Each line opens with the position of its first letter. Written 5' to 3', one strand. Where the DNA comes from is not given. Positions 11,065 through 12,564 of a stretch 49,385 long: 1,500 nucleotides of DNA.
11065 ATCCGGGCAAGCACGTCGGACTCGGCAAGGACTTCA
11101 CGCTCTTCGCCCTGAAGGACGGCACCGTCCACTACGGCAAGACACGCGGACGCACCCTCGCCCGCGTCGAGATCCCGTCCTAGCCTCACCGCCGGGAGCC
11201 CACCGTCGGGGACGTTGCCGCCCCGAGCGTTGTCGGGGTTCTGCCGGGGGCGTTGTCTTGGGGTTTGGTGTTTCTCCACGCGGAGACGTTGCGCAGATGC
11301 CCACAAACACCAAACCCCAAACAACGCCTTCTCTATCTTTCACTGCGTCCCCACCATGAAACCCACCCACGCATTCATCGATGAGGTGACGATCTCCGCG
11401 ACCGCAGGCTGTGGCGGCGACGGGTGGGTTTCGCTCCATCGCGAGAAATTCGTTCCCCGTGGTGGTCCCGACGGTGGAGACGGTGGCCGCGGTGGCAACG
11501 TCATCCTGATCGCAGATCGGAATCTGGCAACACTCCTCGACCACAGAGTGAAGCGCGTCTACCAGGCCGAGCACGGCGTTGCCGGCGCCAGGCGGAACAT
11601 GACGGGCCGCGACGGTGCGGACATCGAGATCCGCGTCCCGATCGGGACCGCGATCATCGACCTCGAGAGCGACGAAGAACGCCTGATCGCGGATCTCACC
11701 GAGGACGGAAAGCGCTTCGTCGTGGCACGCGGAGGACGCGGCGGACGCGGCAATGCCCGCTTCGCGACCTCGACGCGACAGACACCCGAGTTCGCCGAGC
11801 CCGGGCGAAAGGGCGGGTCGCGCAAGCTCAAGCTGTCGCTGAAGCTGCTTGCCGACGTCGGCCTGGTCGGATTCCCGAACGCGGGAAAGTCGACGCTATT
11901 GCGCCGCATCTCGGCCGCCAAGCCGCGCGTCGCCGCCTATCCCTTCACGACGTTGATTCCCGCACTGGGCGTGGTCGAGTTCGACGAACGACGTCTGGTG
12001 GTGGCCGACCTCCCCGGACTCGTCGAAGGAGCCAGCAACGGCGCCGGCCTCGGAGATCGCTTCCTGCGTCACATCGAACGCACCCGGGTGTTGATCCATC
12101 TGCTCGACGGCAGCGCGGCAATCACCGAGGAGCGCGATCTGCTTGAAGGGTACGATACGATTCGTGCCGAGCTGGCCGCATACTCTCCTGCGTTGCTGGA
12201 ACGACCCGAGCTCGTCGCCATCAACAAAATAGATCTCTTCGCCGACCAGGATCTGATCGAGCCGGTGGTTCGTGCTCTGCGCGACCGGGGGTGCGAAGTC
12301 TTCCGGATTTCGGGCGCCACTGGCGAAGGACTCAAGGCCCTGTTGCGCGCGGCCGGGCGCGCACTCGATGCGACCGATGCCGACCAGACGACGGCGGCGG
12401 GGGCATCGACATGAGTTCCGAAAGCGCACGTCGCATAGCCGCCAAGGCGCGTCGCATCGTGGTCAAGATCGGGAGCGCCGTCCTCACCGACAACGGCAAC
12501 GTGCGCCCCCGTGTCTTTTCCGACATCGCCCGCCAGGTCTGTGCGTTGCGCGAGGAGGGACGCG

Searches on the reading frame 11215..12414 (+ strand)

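Call 65: search_protein_families(library=pfam, proteins=[window:11215-12414:+], max_evalue=0.0001)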
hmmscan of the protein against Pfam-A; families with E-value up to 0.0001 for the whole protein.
window:11215-12414:+ (399 aa): 3 families
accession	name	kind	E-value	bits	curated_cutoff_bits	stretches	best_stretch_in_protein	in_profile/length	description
PF01018.28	GTP1_OBG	-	5.3e-57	192.2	27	1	55-211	1-155/155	GTP1/OBG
PF01926.29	MMR_HSR1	-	2e-23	83.1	21.9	1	214-338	1-113/113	50S ribosome-binding GTPase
PF02421.24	FeoB_N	-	1.7e-10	41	27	1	215-379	3-155/156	Ferrous iron transport protein B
